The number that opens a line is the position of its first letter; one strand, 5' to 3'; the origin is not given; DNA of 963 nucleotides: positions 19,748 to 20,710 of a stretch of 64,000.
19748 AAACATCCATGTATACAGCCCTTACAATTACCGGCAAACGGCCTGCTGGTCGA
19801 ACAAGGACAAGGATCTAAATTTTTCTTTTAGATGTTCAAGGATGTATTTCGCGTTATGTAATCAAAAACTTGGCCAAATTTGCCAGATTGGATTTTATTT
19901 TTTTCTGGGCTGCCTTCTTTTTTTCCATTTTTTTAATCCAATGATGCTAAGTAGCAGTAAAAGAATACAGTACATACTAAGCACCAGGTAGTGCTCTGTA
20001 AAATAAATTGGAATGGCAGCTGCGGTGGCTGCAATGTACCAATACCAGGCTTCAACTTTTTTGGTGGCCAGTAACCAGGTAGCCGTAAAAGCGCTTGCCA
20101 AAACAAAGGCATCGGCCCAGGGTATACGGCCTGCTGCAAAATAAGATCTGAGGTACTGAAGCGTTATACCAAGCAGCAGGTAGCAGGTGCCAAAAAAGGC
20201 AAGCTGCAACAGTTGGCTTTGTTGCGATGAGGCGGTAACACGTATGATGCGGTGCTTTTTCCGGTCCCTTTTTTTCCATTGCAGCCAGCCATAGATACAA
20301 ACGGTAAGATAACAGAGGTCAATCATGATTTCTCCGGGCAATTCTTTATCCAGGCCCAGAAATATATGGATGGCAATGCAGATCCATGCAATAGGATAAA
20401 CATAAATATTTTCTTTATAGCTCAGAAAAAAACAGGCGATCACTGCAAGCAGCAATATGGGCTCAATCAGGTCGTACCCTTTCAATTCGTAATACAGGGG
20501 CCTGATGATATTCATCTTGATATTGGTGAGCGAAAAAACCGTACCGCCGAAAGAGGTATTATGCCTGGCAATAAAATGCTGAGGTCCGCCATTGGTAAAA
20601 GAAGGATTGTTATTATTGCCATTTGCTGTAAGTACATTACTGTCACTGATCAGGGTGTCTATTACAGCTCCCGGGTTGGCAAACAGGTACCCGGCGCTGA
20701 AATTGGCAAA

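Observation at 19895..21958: In-frame fusion of a secreted right-handed beta-helix domain to a PnuC-like 7-TM transporter module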

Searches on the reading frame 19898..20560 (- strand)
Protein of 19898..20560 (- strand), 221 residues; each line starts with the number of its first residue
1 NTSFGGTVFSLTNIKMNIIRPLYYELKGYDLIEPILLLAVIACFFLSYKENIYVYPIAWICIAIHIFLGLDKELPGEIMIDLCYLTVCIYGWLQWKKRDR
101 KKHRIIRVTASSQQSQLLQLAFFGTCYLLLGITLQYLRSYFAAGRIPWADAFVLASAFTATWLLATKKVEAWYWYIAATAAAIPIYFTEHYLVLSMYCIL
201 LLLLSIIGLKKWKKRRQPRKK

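Call 3: search_protein_families(library=pfam, proteins=[window:19898-20515:-], max_evalue=1)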
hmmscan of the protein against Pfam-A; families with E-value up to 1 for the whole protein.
window:19898-20515:- (206 aa): 1 family
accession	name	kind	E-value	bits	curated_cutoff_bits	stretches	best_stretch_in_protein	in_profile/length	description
PF04973.17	NMN_transporter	-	1e-32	113.9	27.3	1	17-199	3-175/175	Nicotinamide mononucleotide transporter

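Call 4: search_protein_families(library=ncbifam, proteins=[window:19898-20515:-], max_evalue=1)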
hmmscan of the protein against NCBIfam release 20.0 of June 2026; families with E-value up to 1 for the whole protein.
window:19898-20515:- (206 aa): 2 families
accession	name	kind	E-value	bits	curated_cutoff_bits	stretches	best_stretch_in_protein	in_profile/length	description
TIGR01528.1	NMN_trans_PnuC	equivalog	7.3e-14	52.1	42.45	1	16-200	3-184/187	nicotinamide riboside transporter PnuC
NF011926.0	PRK15397.1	subfamily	3.2e-10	40.3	335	2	12-126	18-131/239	nicotinamide riboside transporter PnuC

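Call 20: search_solved_structures(query=A2, max_evalue=10, show_alignments=3)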
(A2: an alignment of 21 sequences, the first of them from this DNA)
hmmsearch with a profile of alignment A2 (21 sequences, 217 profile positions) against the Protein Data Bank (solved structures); distinct sequences matched with E-value up to 10: 6.
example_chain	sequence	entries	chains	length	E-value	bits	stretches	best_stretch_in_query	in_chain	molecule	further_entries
4qtn_A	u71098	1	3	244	1.5e-07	34.7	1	21-210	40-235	Nicotinamide riboside transporter PnuC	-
9xdq_A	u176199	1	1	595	1.1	12.2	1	160-194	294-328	Soluble cytochrome b562,Delta-type opioid receptor,Soluble cytochrome b562,Delta-type opio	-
9xf4_A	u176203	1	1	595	1.2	12.1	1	160-194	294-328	Soluble cytochrome b562,Delta-type opioid receptor,Oplophorus-luciferin 2-monooxygenase ca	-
8y71_R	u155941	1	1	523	1.6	11.7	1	160-194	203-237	Delta-type opioid receptor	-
4rwa_A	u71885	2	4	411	7.2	9.6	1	160-194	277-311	Soluble cytochrome b562,Delta-type opioid receptor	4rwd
4n6h_A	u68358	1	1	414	8.4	9.3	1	160-194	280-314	Soluble cytochrome b562, Delta-type opioid receptor chimeric protein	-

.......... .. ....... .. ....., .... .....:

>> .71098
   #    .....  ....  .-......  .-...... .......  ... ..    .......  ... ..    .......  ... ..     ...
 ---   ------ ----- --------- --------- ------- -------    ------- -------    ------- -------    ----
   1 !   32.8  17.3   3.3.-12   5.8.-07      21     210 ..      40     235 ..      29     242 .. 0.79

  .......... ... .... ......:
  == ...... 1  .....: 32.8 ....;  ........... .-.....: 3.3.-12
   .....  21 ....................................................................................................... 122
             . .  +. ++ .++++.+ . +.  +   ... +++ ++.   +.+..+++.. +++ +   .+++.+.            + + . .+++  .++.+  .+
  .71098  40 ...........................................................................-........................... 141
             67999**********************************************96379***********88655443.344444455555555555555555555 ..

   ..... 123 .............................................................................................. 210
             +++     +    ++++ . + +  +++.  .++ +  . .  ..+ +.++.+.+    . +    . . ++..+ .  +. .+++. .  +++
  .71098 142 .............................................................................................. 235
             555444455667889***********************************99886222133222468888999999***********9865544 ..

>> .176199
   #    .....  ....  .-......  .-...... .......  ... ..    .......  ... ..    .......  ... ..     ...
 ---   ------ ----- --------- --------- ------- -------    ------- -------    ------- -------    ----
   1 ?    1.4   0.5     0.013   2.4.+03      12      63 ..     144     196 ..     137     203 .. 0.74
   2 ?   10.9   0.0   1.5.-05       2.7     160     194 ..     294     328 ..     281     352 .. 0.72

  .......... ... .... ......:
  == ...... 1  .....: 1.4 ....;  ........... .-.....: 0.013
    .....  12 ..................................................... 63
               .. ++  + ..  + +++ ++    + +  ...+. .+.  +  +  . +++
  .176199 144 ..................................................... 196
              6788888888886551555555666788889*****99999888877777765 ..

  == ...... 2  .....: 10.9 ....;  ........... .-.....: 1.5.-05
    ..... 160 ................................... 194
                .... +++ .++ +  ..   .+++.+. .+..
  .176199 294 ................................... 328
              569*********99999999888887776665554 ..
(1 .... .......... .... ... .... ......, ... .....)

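Call 33: search_protein_families(library=pfam, proteins=[window:19898-20560:-], max_evalue=1)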
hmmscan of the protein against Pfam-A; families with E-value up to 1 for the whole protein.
window:19898-20560:- (221 aa): 1 family
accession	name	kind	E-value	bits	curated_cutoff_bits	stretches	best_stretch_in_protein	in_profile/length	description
PF04973.17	NMN_transporter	-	1.3e-32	113.6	27.3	1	32-214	3-175/175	Nicotinamide mononucleotide transporter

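Call 53: search_protein_representatives(protein=window:19898-20515:-)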
Query: 206 residues. Proteins with E-value up to 0.001 (for the whole library): 1279; up to 1e-10: 141; up to 1e-30: 13. The best 150 are listed.
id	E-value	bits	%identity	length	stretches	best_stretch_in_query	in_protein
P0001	2.1e-129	445.9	98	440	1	1-206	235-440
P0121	2.0e-49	184.5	42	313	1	2-204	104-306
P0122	2.4e-48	181.0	44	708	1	1-200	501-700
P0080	5.3e-48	179.9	44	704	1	1-201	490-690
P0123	1.0e-45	172.4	43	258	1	1-202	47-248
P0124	2.3e-45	171.3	45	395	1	2-206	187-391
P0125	1.1e-38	149.5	36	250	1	2-204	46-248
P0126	1.1e-37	146.2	38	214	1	12-202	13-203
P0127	4.5e-34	134.4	40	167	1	53-205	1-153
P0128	4.7e-34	134.3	38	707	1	3-202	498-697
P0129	1.7e-33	132.5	36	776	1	2-204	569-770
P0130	2.8e-33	131.8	37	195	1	22-202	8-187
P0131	1.9e-31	125.8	47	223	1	78-201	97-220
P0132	2.8e-30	122.0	45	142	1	69-203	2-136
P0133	2.4e-29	118.9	37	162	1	57-201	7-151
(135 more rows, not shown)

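Call 62: find_homologous_proteins(query=P0126, max_evalue=1e-20)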
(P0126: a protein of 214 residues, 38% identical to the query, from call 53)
Query P0126 (214 aa): 7978 proteins with E <= 1e-20 among 8000 candidates; the best 120 are listed.
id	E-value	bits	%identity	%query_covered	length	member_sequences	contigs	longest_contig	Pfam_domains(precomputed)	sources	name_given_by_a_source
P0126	3.4e-137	473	100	100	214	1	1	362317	PF04973.18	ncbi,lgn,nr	ncbi:MAG: hypothetical protein JWP69_1204 [Flaviaesturariibacter sp.]|nr:hypothetical protein [Flavi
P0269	5.5e-111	387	83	98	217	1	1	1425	PF04973.18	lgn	-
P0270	7.6e-110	384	85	93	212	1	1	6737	PF04973.18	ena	-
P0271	1.2e-109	383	85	93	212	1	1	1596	PF04973.18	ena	-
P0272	2.0e-101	356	74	100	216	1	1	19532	PF04973.18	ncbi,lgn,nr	ncbi:MAG: hypothetical protein JWP88_1493 [Flaviaesturariibacter sp.]|nr:hypothetical protein [Flavi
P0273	1.4e-95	337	72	100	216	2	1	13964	PF04973.18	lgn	-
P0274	1.3e-92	327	68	97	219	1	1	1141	PF04973.18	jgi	jgi:nicotinamide mononucleotide transporter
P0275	8.1e-92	325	69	97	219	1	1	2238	PF04973.18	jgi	jgi:nicotinamide mononucleotide transporter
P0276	1.1e-91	324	67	100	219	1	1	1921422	PF04973.18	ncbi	ncbi:nicotinamide mononucleotide transporter family protein [Flaviaesturariibacter terrae]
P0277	1.7e-91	324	70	96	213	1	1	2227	PF04973.18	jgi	jgi:nicotinamide mononucleotide transporter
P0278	2.7e-91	323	72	94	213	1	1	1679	PF04973.18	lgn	-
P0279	3.4e-91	323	71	98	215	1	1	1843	PF04973.18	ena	-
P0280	4.2e-91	322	67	100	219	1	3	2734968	PF04973.18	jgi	jgi:nicotinamide mononucleotide transporter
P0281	8.2e-91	322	70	96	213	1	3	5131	PF04973.18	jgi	jgi:nicotinamide mononucleotide transporter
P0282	1.1e-90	321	69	96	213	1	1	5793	PF04973.18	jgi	jgi:nicotinamide mononucleotide transporter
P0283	1.3e-90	321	71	94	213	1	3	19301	PF04973.18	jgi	jgi:nicotinamide mononucleotide transporter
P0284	6.2e-90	319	70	94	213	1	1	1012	PF04973.18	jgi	jgi:nicotinamide mononucleotide transporter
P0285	3.5e-89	316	68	94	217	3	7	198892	PF04973.18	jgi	jgi:nicotinamide mononucleotide transporter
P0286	4.5e-88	313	69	95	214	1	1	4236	PF04973.18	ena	-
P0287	4.5e-87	309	66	100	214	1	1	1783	PF04973.18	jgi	jgi:nicotinamide mononucleotide transporter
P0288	1.2e-86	308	70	96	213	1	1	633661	PF04973.18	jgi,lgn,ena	jgi:nicotinamide mononucleotide transporter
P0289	5.2e-86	306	67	97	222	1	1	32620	PF04973.18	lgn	-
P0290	5.8e-86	306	69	93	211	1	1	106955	PF04973.18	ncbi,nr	ncbi:MAG: nicotinamide riboside transporter PnuC [Chitinophagaceae bacterium]|nr:MAG: nicotinamide r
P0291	2.6e-85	304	67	95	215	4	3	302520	PF04973.18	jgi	jgi:nicotinamide mononucleotide transporter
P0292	6.1e-85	302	66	98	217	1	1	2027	PF04973.18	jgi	-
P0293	6.6e-85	302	65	98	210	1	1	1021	PF04973.18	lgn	-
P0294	8.1e-85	302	68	96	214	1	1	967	PF04973.18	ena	-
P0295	1.0e-84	302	67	95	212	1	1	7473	PF04973.18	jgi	jgi:nicotinamide mononucleotide transporter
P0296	1.3e-84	301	66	98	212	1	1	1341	PF04973.18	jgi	jgi:nicotinamide mononucleotide transporter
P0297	1.4e-84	301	65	95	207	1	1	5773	PF04973.18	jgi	jgi:nicotinamide mononucleotide transporter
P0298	1.6e-84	301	65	97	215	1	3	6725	PF04973.18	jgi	jgi:nicotinamide mononucleotide transporter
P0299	1.7e-84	301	69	95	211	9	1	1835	PF04973.18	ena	-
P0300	1.8e-84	301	65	97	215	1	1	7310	PF04973.18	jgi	jgi:nicotinamide mononucleotide transporter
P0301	2.2e-84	301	65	97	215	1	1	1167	PF04973.18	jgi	jgi:nicotinamide mononucleotide transporter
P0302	2.2e-84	301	65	100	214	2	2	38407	PF04973.18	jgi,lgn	jgi:nicotinamide mononucleotide transporter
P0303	2.6e-84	300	67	96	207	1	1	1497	PF04973.18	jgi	jgi:nicotinamide mononucleotide transporter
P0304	2.7e-84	300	67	96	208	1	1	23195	PF04973.18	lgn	-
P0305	3.1e-84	300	69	95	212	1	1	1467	PF04973.18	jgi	-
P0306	3.2e-84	300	68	94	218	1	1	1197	PF04973.18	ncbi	-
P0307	3.3e-84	300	67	95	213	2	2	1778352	PF04973.18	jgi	jgi:nicotinamide mononucleotide transporter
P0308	4.3e-84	300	66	100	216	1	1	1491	PF04973.18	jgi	-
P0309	4.6e-84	299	66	100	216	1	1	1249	PF04973.18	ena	-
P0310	4.6e-84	299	67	95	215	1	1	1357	PF04973.18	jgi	jgi:nicotinamide mononucleotide transporter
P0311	4.7e-84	299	64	100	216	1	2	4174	PF04973.18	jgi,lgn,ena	-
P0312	4.7e-84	299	66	95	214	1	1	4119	PF04973.18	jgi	jgi:nicotinamide mononucleotide transporter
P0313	5.3e-84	299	67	95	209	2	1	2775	PF04973.18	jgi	jgi:nicotinamide mononucleotide transporter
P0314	5.5e-84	299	69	95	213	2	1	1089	PF04973.18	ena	-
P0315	5.6e-84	299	67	95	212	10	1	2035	PF04973.18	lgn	-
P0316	5.7e-84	299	67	95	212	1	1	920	PF04973.18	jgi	jgi:nicotinamide mononucleotide transporter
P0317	7.1e-84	299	65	95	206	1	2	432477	PF04973.18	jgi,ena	jgi:nicotinamide mononucleotide transporter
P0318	7.7e-84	299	66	99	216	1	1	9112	PF04973.18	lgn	-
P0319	7.9e-84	299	66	97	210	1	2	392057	PF04973.18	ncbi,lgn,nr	ncbi:MAG: nicotinamide mononucleotide transporter [Sphingobacteriales bacterium]|nr:nicotinamide mon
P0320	8.1e-84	299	69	98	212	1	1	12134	PF04973.18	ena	-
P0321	8.6e-84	299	69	98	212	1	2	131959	PF04973.18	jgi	-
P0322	9.8e-84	298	65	100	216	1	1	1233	PF04973.18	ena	-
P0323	1.1e-83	298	67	100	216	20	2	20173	PF04973.18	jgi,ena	-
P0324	1.1e-83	298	67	98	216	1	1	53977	PF04973.18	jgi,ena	-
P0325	1.4e-83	298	65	99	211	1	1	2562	PF04973.18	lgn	-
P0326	1.4e-83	298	67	98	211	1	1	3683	PF04973.18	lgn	-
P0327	1.7e-83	298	65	100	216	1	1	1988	PF04973.18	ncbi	-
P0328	2.0e-83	297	67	96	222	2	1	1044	PF04973.18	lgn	-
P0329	2.1e-83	297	65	98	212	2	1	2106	PF04973.18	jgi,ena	jgi:nicotinamide mononucleotide transporter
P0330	2.3e-83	297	67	97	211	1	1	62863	PF04973.18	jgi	jgi:nicotinamide mononucleotide transporter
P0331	2.8e-83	297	64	97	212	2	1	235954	PF04973.18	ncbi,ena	-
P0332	2.8e-83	297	66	97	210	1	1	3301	PF04973.18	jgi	jgi:nicotinamide mononucleotide transporter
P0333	2.9e-83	297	67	95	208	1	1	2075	PF04973.18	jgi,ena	jgi:nicotinamide mononucleotide transporter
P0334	3.0e-83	297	65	100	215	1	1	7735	PF04973.18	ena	-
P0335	3.1e-83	297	65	100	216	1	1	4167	PF04973.18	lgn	-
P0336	3.1e-83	297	69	93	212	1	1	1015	PF04973.18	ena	-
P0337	3.6e-83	297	67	94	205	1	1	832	PF04973.18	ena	-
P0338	3.9e-83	296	66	94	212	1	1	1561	PF04973.18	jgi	jgi:nicotinamide mononucleotide transporter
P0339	3.9e-83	296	64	97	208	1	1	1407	PF04973.18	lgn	-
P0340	4.1e-83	296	63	98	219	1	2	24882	PF04973.18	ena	-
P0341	4.3e-83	296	67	96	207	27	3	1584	PF04973.18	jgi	-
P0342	4.9e-83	296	66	99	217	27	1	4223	PF04973.18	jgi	jgi:nicotinamide mononucleotide transporter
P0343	5.1e-83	296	68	95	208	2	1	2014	PF04973.18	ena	-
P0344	5.2e-83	296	66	95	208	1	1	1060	PF04973.18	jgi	jgi:nicotinamide mononucleotide transporter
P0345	5.5e-83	296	64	100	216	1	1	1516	PF04973.18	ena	-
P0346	5.6e-83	296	65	100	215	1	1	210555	PF04973.18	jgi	jgi:nicotinamide mononucleotide transporter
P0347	6.3e-83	296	66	98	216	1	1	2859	PF04973.18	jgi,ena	-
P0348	6.4e-83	296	66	98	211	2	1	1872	PF04973.18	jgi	-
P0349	6.4e-83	296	67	94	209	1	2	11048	PF04973.18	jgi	jgi:nicotinamide mononucleotide transporter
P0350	6.9e-83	296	65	95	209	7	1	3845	PF04973.18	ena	-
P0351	7.0e-83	296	64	97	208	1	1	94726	PF04973.18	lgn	-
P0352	7.1e-83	296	62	99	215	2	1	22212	PF04973.18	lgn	-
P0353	7.2e-83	296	68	94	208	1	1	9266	PF04973.18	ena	-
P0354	7.7e-83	295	67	94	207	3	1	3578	PF04973.18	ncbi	-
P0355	8.2e-83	295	64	99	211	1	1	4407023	PF04973.18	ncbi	ncbi:MAG: nicotinamide riboside transporter PnuC [Lacibacter sp.]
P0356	8.9e-83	295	65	97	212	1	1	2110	PF04973.18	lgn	-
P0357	9.2e-83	295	65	96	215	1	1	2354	PF04973.18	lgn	-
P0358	9.4e-83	295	67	94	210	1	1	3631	PF04973.18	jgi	jgi:nicotinamide mononucleotide transporter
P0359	1.0e-82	295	64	100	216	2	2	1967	PF04973.18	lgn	-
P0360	1.0e-82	295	65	100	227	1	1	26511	PF04973.18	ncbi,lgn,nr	ncbi:MAG: hypothetical protein JWP27_785 [Flaviaesturariibacter sp.]|nr:hypothetical protein [Flavia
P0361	1.0e-82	295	67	95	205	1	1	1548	PF04973.18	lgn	-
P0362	1.1e-82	295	65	100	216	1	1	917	PF04973.18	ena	-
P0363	1.2e-82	295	64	97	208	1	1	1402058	PF04973.18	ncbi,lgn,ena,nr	ncbi:MAG: nicotinamide riboside transporter PnuC [Chitinophagaceae bacterium]|nr:nicotinamide ribosi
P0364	1.2e-82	295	67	98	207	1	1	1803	PF04973.18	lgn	-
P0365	1.2e-82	295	65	98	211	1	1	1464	PF04973.18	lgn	-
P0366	1.2e-82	295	65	97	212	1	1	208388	PF04973.18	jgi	jgi:nicotinamide mononucleotide transporter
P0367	1.3e-82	295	67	98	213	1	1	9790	PF04973.18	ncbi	-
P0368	1.3e-82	295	65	97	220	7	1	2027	PF04973.18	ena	-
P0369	1.3e-82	295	67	96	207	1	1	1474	PF04973.18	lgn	-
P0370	1.5e-82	295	64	100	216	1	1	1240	PF04973.18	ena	-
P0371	1.6e-82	294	64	97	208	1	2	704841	PF04973.18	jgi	-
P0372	1.7e-82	294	67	97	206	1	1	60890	PF04973.18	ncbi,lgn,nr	ncbi:MAG: nicotinamide riboside transporter PnuC [Chitinophagaceae bacterium]|nr:nicotinamide ribosi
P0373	1.7e-82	294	67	98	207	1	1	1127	PF04973.18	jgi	jgi:nicotinamide mononucleotide transporter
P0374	1.7e-82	294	67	98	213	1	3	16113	PF04973.18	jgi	-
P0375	1.7e-82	294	66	96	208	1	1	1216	PF04973.18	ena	-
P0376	1.7e-82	294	68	95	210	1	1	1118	PF04973.18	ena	-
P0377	1.8e-82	294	64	100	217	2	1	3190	PF04973.18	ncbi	-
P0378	1.9e-82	294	67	94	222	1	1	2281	PF04973.18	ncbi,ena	-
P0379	1.9e-82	294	66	95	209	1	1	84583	PF04973.18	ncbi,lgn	-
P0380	2.0e-82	294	66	94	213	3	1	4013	PF04973.18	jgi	-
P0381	2.0e-82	294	61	99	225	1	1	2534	PF04973.18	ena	-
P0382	2.0e-82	294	64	100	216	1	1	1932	PF04973.18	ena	-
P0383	2.0e-82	294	65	100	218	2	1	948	PF04973.18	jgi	jgi:nicotinamide mononucleotide transporter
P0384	2.0e-82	294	64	100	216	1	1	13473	PF04973.18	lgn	-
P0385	2.1e-82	294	64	100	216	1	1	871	PF04973.18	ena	-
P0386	2.3e-82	294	68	93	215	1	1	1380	PF04973.18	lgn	-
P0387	2.4e-82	294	68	93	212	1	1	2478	PF04973.18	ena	-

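Call 63: find_encoding_contigs(protein=P0355, flank=5000, max_places=1)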
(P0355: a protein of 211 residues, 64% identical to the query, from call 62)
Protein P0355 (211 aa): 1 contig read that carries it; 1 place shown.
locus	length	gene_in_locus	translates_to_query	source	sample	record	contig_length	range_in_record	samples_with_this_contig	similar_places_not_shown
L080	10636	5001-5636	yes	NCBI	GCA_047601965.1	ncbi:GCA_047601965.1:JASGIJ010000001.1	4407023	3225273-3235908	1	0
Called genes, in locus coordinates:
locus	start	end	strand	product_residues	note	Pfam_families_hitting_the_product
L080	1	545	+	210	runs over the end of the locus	-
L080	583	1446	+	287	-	PF01963:TraB_PrgY_gumN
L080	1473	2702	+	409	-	PF02463:SMC_N (faint), PF13304:AAA_21 (faint), PF00005:ABC_tran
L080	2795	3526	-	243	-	PF00756:Esterase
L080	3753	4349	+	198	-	PF08712:Nfu_N, PF01106:NifU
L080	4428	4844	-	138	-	PF02566:OsmC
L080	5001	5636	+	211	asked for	PF04973:NMN_transporter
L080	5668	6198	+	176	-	PF13521:AAA_28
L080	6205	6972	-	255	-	PF00912:Transgly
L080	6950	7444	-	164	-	-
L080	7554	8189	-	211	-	PF01810:LysE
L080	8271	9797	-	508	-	PF03321:GH3, PF23571:GH3_M, PF23572:GH3_C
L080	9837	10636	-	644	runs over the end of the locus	PF00535:Glycos_transf_2, PF10111:Glyco_tranf_2_2 (faint), PF13641:Glyco_tranf_2_3, PF13632:Glyco_trans_2_3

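Call 64: find_encoding_contigs(protein=P0276, flank=5000, max_places=1)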
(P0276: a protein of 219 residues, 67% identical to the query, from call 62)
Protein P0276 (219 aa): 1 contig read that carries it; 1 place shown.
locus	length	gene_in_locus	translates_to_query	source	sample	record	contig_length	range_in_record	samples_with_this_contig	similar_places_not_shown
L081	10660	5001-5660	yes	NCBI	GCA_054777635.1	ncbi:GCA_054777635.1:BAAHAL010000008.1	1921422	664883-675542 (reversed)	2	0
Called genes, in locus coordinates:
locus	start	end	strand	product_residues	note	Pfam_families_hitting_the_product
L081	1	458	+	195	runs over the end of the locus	PF01551:Peptidase_M23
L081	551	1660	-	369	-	PF01594:AI-2E_transport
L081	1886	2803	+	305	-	PF00005:ABC_tran, PF13304:AAA_21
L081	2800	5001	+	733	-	PF12730:ABC2_membrane_4, PF00578:AhpC-TSA, PF08534:Redoxin, PF00085:Thioredoxin, PF13905:Thioredoxin_8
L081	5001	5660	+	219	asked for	PF04973:NMN_transporter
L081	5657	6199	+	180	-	PF13521:AAA_28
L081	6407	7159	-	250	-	PF00912:Transgly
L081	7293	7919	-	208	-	PF01810:LysE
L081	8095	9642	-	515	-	PF03321:GH3, PF23571:GH3_M, PF23572:GH3_C (faint)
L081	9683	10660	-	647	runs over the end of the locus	PF00535:Glycos_transf_2, PF10111:Glyco_tranf_2_2 (faint), PF13641:Glyco_tranf_2_3, PF13632:Glyco_trans_2_3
